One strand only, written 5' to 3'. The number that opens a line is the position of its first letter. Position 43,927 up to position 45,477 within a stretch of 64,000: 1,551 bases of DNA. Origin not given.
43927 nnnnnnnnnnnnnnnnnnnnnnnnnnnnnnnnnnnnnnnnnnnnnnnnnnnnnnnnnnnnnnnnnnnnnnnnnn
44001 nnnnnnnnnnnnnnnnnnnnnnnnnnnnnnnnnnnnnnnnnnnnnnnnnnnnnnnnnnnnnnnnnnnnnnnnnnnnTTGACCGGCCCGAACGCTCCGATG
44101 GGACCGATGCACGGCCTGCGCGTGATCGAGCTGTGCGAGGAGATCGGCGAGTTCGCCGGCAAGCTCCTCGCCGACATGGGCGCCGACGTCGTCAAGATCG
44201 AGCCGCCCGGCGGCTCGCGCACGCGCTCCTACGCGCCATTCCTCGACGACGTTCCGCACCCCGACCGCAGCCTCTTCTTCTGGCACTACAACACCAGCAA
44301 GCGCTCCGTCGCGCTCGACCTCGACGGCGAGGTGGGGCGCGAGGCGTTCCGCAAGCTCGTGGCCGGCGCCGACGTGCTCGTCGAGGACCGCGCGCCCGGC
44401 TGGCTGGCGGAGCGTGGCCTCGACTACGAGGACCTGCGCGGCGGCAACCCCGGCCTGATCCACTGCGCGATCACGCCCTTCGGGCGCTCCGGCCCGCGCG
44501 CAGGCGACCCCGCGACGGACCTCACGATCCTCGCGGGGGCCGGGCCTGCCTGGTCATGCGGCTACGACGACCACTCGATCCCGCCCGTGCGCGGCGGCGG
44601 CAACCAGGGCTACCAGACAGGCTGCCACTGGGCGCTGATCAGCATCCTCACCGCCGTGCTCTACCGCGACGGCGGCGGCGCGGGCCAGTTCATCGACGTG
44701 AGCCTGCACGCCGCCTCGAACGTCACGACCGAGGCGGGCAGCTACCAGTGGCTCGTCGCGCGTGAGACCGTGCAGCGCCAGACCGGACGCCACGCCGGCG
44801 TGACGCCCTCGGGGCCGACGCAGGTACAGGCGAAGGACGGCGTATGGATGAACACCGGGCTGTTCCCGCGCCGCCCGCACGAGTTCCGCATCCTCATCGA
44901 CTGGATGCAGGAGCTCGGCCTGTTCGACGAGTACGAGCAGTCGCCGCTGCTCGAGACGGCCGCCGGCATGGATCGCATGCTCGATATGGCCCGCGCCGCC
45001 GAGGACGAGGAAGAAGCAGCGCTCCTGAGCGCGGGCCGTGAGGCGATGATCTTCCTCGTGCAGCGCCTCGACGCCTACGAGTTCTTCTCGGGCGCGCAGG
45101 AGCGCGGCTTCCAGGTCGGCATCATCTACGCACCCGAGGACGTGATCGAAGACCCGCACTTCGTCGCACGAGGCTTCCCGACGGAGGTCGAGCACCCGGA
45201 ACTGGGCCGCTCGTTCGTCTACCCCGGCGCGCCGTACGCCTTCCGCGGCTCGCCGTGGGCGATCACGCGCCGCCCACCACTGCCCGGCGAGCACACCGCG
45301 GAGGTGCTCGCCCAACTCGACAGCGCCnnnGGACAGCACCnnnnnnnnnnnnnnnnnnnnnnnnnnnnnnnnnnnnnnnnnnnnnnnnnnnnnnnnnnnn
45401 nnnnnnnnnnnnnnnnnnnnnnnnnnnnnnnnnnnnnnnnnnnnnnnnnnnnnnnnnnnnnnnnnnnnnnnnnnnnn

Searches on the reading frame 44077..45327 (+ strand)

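Call 73: search_protein_families(library=pfam, proteins=[window:44077-45327:+])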
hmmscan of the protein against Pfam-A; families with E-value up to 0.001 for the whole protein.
window:44077-45327:+ (417 aa): 1 family
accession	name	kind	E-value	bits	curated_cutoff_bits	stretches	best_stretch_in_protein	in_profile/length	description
PF02515.22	CoA_transf_3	-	3.1e-68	231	23.3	1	11-407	1-366/366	CoA-transferase family III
